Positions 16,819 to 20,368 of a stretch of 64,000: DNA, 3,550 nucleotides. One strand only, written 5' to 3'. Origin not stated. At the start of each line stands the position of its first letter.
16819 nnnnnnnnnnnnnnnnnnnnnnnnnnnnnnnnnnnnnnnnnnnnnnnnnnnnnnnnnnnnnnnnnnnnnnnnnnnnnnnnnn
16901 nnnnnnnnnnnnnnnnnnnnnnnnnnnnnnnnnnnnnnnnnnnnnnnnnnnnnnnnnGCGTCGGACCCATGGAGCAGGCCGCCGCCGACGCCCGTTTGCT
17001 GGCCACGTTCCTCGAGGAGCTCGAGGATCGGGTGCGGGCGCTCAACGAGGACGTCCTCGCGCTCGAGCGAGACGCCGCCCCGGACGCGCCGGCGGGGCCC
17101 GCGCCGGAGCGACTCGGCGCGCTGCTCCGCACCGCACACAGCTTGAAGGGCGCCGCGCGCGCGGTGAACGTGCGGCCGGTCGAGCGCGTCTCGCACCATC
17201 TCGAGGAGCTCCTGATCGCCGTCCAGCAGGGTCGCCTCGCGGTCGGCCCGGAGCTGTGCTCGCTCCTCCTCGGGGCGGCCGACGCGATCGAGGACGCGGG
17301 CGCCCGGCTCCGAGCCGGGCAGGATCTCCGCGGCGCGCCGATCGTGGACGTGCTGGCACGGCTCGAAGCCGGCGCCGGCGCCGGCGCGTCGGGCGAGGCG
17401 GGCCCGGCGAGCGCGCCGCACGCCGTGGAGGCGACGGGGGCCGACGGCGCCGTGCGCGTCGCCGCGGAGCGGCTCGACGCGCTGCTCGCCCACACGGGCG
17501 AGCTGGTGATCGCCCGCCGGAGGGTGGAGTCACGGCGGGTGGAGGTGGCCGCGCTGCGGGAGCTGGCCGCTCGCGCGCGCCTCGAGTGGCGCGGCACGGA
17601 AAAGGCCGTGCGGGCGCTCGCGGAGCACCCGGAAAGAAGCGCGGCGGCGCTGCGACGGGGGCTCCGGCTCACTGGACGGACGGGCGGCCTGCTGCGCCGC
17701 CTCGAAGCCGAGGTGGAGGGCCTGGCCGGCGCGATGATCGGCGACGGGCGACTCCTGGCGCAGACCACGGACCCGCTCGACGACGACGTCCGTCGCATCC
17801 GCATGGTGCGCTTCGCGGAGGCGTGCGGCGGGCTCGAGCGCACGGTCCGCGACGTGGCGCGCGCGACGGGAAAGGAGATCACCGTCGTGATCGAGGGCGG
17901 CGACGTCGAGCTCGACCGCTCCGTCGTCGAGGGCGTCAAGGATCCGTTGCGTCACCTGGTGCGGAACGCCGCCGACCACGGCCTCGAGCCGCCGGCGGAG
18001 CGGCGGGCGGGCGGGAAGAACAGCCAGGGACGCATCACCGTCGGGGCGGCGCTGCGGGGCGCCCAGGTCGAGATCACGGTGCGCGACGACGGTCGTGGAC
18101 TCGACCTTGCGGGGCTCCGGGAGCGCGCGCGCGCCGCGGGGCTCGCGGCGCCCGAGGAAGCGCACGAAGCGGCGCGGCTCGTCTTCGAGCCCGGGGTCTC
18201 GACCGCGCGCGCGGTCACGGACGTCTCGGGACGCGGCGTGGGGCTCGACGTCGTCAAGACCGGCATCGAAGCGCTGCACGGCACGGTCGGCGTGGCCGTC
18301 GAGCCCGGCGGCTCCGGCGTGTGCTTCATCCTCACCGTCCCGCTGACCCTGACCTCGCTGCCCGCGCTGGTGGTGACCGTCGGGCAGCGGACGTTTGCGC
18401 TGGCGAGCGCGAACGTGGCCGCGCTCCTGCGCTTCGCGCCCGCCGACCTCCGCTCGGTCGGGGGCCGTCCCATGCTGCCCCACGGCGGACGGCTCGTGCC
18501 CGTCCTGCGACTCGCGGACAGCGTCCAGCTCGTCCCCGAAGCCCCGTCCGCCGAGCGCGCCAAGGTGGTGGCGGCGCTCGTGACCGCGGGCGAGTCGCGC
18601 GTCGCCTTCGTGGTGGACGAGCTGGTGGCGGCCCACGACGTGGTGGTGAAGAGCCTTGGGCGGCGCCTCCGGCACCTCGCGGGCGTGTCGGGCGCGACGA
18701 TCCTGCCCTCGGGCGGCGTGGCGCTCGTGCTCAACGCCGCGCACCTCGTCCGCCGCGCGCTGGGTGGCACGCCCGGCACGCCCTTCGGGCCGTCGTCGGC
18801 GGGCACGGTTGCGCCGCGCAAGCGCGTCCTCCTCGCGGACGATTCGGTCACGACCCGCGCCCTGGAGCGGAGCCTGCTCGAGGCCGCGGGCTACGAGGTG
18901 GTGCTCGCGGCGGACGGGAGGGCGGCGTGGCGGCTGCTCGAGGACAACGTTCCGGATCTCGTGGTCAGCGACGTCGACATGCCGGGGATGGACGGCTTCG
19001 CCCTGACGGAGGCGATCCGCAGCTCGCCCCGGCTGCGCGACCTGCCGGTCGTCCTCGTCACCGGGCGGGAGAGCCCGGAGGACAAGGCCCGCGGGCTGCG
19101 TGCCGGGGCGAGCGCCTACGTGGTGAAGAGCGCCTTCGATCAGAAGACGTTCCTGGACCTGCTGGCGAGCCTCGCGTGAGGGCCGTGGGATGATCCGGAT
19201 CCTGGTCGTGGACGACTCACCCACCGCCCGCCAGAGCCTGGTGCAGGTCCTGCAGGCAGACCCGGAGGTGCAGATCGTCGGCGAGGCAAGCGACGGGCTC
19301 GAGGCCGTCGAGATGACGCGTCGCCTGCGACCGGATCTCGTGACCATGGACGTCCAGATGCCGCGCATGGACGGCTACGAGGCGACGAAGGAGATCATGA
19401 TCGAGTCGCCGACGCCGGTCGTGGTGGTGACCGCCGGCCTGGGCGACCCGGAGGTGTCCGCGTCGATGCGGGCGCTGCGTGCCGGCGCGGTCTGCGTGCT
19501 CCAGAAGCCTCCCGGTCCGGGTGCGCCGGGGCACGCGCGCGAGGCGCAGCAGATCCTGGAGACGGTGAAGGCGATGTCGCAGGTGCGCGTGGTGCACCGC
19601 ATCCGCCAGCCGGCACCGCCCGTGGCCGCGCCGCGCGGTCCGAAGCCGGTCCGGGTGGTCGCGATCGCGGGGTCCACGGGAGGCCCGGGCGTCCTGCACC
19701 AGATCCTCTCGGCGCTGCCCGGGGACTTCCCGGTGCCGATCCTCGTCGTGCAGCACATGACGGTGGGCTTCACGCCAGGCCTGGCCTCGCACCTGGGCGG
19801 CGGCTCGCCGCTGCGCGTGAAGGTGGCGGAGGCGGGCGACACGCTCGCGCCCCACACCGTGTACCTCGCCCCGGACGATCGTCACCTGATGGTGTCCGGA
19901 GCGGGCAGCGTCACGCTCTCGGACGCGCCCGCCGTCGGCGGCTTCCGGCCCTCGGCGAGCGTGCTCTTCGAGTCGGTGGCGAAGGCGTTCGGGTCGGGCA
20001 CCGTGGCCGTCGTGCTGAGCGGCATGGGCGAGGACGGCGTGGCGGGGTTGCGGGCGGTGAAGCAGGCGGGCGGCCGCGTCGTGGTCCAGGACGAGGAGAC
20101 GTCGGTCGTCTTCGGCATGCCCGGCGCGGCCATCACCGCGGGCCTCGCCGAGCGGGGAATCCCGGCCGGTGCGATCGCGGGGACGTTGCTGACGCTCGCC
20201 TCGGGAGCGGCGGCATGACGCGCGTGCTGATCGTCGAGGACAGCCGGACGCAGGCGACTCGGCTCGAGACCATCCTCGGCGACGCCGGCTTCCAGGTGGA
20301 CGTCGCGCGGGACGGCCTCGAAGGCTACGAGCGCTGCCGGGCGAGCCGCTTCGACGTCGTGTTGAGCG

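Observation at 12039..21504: Che-like chemosensory operon with a kinase output and three receiver-fused components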

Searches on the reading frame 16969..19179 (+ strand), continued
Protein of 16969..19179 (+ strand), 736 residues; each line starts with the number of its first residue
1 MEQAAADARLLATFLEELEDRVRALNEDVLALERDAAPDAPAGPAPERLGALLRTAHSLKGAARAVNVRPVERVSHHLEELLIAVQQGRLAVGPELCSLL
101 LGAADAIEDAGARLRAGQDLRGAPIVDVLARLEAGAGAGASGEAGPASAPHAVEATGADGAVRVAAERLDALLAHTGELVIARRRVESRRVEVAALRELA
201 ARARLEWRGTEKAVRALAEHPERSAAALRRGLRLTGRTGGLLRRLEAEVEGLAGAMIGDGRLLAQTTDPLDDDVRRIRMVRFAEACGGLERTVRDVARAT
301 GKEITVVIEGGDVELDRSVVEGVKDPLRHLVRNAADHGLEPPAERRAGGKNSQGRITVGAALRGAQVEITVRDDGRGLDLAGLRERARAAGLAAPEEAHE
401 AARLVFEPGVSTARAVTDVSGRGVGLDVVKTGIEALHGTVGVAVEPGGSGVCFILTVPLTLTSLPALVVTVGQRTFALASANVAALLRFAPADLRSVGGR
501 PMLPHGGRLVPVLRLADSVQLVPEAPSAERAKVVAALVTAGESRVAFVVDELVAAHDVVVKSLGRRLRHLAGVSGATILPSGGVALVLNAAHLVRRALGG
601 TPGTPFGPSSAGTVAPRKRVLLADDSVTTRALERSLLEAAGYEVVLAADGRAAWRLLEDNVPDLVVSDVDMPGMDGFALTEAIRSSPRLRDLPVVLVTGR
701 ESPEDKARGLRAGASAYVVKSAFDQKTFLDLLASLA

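Call 50: get_annotated_region(hit=H63, flank=4500)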
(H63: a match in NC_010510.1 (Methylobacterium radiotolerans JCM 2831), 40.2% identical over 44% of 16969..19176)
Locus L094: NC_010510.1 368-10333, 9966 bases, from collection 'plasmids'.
description: Methylobacterium radiotolerans JCM 2831 plasmid pMRAD01, complete sequence
organism: Methylobacterium radiotolerans JCM 2831 (NCBI taxid 426355)
taxonomy: Bacteria; Pseudomonadota; Alphaproteobacteria; Hyphomicrobiales; Methylobacteriaceae; Methylobacterium; Methylobacterium radiotolerans; Methylobacterium radiotolerans JCM 2831
host: -; source: -; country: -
typing (MOB-suite, as given by PLSDB): non-mobilizable; mating-pair formation MPF_T
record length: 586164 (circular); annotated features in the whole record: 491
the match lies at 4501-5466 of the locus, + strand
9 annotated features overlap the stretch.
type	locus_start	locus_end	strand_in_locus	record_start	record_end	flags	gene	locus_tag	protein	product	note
CDS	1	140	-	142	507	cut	-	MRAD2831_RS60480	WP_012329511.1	helix-turn-helix domain-containing protein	-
CDS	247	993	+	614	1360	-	-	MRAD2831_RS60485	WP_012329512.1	glucose 1-dehydrogenase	-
CDS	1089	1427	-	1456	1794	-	-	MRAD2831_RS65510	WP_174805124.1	hypothetical protein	-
CDS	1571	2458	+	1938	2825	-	-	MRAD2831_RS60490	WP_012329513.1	VOC family protein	-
CDS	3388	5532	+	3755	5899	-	-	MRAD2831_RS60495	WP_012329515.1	chemotaxis protein CheA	GO:0006935 - chemotaxis [Evidence IEA]; GO:0007165 - signal transduction [Evidence IEA]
CDS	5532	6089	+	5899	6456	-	-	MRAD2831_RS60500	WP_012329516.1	chemotaxis protein CheW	GO:0006935 - chemotaxis [Evidence IEA]; GO:0007165 - signal transduction [Evidence IEA]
CDS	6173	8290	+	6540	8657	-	-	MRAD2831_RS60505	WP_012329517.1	methyl-accepting chemotaxis protein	GO:0007165 - signal transduction [Evidence IEA]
CDS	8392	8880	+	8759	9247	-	-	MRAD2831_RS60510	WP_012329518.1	chemotaxis protein CheW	GO:0006935 - chemotaxis [Evidence IEA]; GO:0007165 - signal transduction [Evidence IEA]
CDS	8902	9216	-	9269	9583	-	-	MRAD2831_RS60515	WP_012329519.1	hypothetical protein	-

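Call 51: get_annotated_region(hit=H80, flank=5000)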
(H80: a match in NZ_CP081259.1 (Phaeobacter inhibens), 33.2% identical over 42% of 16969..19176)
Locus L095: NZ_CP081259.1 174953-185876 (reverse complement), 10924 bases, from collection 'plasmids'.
description: Phaeobacter inhibens strain M636 plasmid unnamed2, complete sequence
organism: Phaeobacter inhibens (NCBI taxid 221822)
taxonomy: Bacteria; Pseudomonadota; Alphaproteobacteria; Rhodobacterales; Roseobacteraceae; Phaeobacter; Phaeobacter inhibens
host: -; source: -; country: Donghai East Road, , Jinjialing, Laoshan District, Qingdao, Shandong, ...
typing (MOB-suite, as given by PLSDB): non-mobilizable; replicon rep_cluster_377
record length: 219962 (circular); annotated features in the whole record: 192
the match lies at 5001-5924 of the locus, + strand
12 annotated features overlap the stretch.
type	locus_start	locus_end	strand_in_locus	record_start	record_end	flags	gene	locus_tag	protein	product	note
CDS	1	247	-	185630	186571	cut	-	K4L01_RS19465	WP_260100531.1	CheB methylesterase domain-containing protein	-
CDS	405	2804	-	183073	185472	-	-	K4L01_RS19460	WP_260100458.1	methyl-accepting chemotaxis protein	GO:0007165 - signal transduction [Evidence IEA]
CDS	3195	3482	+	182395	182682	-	-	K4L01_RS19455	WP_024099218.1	STAS domain-containing protein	-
CDS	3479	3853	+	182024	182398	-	-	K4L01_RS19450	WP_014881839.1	response regulator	GO:0000160 - phosphorelay signal transduction system [Evidence IEA]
CDS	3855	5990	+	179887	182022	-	-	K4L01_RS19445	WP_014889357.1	chemotaxis protein CheA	GO:0006935 - chemotaxis [Evidence IEA]; GO:0007165 - signal transduction [Evidence IEA]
CDS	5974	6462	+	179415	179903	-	-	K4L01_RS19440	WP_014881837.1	chemotaxis protein CheW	GO:0006935 - chemotaxis [Evidence IEA]; GO:0007165 - signal transduction [Evidence IEA]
CDS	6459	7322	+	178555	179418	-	-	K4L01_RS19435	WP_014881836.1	protein-glutamate O-methyltransferase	-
CDS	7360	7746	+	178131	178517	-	-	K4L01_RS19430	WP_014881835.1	response regulator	GO:0000160 - phosphorelay signal transduction system [Evidence IEA]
CDS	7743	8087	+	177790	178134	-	-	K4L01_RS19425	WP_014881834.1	hypothetical protein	-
CDS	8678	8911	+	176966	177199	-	-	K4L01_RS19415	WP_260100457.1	hypothetical protein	-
CDS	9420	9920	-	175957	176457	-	-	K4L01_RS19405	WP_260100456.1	DUF3299 domain-containing protein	-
CDS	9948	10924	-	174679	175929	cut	-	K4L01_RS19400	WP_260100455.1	ABC transporter permease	-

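Call 52: get_annotated_region(hit=H52, flank=9000)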
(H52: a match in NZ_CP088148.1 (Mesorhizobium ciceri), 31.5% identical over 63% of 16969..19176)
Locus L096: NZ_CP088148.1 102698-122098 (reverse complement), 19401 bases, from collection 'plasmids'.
description: Mesorhizobium ciceri strain R30 plasmid unnamed, complete sequence
organism: Mesorhizobium ciceri (NCBI taxid 39645)
taxonomy: Bacteria; Pseudomonadota; Alphaproteobacteria; Hyphomicrobiales; Phyllobacteriaceae; Mesorhizobium; Mesorhizobium ciceri
host: -; source: Cicer arietinum L.,cell culture,radical nodules from chickpea plants; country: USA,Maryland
typing (MOB-suite, as given by PLSDB): non-mobilizable
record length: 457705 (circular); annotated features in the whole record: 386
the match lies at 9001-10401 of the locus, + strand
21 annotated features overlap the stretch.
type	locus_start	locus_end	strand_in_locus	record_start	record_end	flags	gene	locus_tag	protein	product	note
CDS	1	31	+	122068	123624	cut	-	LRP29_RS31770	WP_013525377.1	PAS domain S-box protein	-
CDS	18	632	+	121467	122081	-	fixJ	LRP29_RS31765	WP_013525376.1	response regulator FixJ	GO:0000160 - phosphorelay signal transduction system [Evidence IEA]; GO:0045893 - positive regulation of DNA-templated ...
CDS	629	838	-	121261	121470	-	-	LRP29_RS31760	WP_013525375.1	hypothetical protein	-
CDS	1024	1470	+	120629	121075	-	-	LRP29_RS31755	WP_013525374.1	pyridoxamine 5'-phosphate oxidase family protein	-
CDS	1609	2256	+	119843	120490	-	-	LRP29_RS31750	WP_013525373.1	helix-turn-helix domain-containing protein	GO:0006355 - regulation of DNA-templated transcription [Evidence IEA]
CDS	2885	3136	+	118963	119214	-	-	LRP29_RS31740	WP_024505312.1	type II toxin-antitoxin system prevent-host-death family antitoxin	GO:0008219 - cell death [Evidence IEA]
CDS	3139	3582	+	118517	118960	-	-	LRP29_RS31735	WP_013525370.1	type II toxin-antitoxin system VapC family toxin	-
CDS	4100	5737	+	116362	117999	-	-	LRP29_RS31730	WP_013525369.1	methyl-accepting chemotaxis protein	GO:0006935 - chemotaxis [Evidence IEA]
CDS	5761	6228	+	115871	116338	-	-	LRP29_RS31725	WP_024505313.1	chemotaxis protein CheW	GO:0006935 - chemotaxis [Evidence IEA]; GO:0007165 - signal transduction [Evidence IEA]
CDS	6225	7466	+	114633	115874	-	-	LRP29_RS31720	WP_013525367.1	protein-glutamate O-methyltransferase CheR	-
CDS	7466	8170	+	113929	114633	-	-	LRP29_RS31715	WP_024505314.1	chemotaxis protein CheW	GO:0006935 - chemotaxis [Evidence IEA]; GO:0007165 - signal transduction [Evidence IEA]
CDS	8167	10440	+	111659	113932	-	-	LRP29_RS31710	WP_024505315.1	hybrid sensor histidine kinase/response regulator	GO:0000160 - phosphorelay signal transduction system [Evidence IEA]; GO:0007165 - signal transduction [Evidence IEA]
CDS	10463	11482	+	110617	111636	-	-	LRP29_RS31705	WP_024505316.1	chemotaxis response regulator protein-glutamate methylesterase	-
CDS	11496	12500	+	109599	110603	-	-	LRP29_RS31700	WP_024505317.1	PleD family two-component system response regulator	-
CDS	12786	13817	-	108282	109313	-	-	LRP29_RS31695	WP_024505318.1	helix-turn-helix domain-containing protein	GO:0006355 - regulation of DNA-templated transcription [Evidence IEA]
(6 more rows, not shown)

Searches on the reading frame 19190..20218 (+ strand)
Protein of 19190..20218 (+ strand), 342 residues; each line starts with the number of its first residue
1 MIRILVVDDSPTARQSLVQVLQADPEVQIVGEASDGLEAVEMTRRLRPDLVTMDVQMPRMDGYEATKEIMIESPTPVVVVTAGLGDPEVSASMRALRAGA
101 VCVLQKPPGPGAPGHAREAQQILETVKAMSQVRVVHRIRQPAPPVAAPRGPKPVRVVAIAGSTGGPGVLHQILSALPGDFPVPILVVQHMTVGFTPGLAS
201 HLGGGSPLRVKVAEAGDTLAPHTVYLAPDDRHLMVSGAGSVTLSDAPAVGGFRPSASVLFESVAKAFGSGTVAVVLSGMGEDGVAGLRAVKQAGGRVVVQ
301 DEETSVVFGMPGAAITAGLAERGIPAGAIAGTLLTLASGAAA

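Call 5: search_protein_families(library=pfam, proteins=[window:19190-20218:+], max_evalue=0.01)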
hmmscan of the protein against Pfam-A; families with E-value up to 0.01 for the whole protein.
window:19190-20218:+ (342 aa): 2 families
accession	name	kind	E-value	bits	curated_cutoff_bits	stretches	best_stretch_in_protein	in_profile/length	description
PF01339.22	CheB_methylest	-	8.5e-58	195.4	24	1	157-332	1-173/174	CheB methylesterase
PF00072.30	Response_reg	-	3.4e-23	82.4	30.2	1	4-108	1-101/111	Response regulator receiver domain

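Call 9: search_protein_families(library=ncbifam, proteins=[window:19190-20218:+], max_evalue=0.00001)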
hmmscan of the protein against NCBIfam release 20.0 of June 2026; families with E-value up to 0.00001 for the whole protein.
window:19190-20218:+ (342 aa): 52 families (the best 25 are shown)
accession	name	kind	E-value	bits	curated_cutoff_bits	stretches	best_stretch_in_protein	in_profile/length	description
NF001965.0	PRK00742.1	subfamily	6.9e-98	328.1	293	1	2-337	4-353/357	chemotaxis-specific protein-glutamate methyltransferase CheB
NF009206.0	PRK12555.1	subfamily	2.6e-95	319.2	342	1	2-337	1-336/340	chemotaxis-specific protein-glutamate methyltransferase CheB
NF008677.0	PRK11697.1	equivalog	2.7e-19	69.5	246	1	1-82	1-82/238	two-component system response regulator BtsR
NF041367.1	CheY_Halo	equivalog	3.1e-19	69.4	200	1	4-107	1-100/114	chemotaxis protein CheY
NF007935.0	PRK10651.1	equivalog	7.8e-18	64.4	250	1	3-104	8-107/216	two-component system response regulator NarL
NF007018.1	PRK09483.1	equivalog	3.2e-15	56.4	280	1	1-107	1-105/217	UvrY/SirA/GacA family response regulator transcription factor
NF008469.0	PRK11361.1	equivalog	9.6e-15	54.2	714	1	3-107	6-106/461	acetoacetate metabolism transcriptional regulator AtoC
NF045944.1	ResRegRpaBCyano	equivalog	4.8e-14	52.3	330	1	5-110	1-101/229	response regulator transcription factor RpaB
NF007135.0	PRK09581.1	equivalog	2.9e-13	49.5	474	1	2-107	3-106/457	PleD family two-component system response regulator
NF011896.0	PRK15369.1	equivalog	3.8e-13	49.5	242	1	2-103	4-103/211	two component system response regulator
NF007708.0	PRK10403.1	equivalog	8.7e-13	48.2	343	1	3-76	8-81/215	nitrate/nitrite response regulator protein NarP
NF008318.0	PRK11107.1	equivalog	8.9e-13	47.2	890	1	2-83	668-750/920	two-component sensor histidine kinase BarA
NF052445.1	RespRegMctR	equivalog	1.2e-12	47.7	300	1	2-79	2-79/205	two-component system response regulator MctR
NF040689.1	MtrAB_MtrA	equivalog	2.4e-12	46.7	300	1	4-107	1-99/219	MtrAB system response regulator MtrA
TIGR02875.1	spore_0_A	equivalog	3.3e-12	46.2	200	1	2-107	3-108/262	sporulation transcription factor Spo0A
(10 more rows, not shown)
